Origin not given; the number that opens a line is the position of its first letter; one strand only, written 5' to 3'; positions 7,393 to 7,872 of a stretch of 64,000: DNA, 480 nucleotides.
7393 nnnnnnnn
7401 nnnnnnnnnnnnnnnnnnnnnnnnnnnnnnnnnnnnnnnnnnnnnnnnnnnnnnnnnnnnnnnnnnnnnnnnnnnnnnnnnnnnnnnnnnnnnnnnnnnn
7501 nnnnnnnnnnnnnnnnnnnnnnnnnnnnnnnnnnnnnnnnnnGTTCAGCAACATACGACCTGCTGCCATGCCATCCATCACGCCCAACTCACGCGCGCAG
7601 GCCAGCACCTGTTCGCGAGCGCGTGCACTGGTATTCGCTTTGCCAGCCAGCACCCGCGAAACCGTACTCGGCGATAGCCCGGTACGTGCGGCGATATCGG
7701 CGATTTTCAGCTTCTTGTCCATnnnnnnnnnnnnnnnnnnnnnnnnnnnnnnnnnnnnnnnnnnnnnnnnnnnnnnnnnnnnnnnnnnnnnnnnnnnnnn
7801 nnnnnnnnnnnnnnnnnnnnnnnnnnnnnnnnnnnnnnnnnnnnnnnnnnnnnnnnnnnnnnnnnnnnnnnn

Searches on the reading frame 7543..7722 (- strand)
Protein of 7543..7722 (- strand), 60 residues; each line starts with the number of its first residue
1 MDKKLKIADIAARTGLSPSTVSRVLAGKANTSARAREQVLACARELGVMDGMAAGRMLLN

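Call 24: search_solved_structures(query=window:7543-7722:-, max_evalue=0.01, show_alignments=3)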
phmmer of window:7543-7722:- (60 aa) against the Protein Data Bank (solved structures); distinct sequences matched with E-value up to 0.01: 17.
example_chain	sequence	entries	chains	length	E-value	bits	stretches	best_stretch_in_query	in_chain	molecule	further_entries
3kjx_A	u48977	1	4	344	8.2e-06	29.1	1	4-58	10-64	Transcriptional regulator, LacI family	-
4o5a_A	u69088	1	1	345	0.00016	25.1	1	4-54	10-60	LacI family transcription regulator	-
2bjc_A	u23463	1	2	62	0.00024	24.5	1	4-54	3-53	LACTOSE OPERON REPRESSOR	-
1cjg_A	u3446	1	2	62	0.00036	24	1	4-54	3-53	PROTEIN (LAC REPRESSOR)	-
1l1m_A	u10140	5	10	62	0.00047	23.6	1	4-54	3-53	Lactose operon repressor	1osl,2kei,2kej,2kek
1lqc_A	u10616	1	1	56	0.00051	23.5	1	4-53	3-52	LAC REPRESSOR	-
2o20_A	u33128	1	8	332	0.00086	22.8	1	6-50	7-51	Catabolite control protein A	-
1lcc_A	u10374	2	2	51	0.00099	22.6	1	4-48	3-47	Lac Repressor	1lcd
3jvd_A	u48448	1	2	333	0.0015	22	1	4-52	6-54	Transcriptional regulators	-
4rzs_A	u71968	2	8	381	0.0033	21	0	3-54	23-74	Lac repressor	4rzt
3edc_A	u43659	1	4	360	0.0041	20.7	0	5-54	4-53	Lactose operon repressor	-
1lbg_A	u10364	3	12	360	0.0042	20.7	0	5-54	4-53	PROTEIN (LACTOSE OPERON REPRESSOR) | INTACT LACTOSE OPERON REPRESSOR WITH GRATUITOUS INDUCER IPTG | LAC REPRESSOR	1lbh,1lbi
3dbi_A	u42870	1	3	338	0.0044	20.6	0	8-54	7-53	SUGAR-BINDING TRANSCRIPTIONAL REGULATOR, LACI FAMILY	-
1jyf_A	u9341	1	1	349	0.0048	20.5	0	5-54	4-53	Lactose Operon Repressor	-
1jye_A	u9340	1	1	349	0.005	20.4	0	5-54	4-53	Lactose Operon Repressor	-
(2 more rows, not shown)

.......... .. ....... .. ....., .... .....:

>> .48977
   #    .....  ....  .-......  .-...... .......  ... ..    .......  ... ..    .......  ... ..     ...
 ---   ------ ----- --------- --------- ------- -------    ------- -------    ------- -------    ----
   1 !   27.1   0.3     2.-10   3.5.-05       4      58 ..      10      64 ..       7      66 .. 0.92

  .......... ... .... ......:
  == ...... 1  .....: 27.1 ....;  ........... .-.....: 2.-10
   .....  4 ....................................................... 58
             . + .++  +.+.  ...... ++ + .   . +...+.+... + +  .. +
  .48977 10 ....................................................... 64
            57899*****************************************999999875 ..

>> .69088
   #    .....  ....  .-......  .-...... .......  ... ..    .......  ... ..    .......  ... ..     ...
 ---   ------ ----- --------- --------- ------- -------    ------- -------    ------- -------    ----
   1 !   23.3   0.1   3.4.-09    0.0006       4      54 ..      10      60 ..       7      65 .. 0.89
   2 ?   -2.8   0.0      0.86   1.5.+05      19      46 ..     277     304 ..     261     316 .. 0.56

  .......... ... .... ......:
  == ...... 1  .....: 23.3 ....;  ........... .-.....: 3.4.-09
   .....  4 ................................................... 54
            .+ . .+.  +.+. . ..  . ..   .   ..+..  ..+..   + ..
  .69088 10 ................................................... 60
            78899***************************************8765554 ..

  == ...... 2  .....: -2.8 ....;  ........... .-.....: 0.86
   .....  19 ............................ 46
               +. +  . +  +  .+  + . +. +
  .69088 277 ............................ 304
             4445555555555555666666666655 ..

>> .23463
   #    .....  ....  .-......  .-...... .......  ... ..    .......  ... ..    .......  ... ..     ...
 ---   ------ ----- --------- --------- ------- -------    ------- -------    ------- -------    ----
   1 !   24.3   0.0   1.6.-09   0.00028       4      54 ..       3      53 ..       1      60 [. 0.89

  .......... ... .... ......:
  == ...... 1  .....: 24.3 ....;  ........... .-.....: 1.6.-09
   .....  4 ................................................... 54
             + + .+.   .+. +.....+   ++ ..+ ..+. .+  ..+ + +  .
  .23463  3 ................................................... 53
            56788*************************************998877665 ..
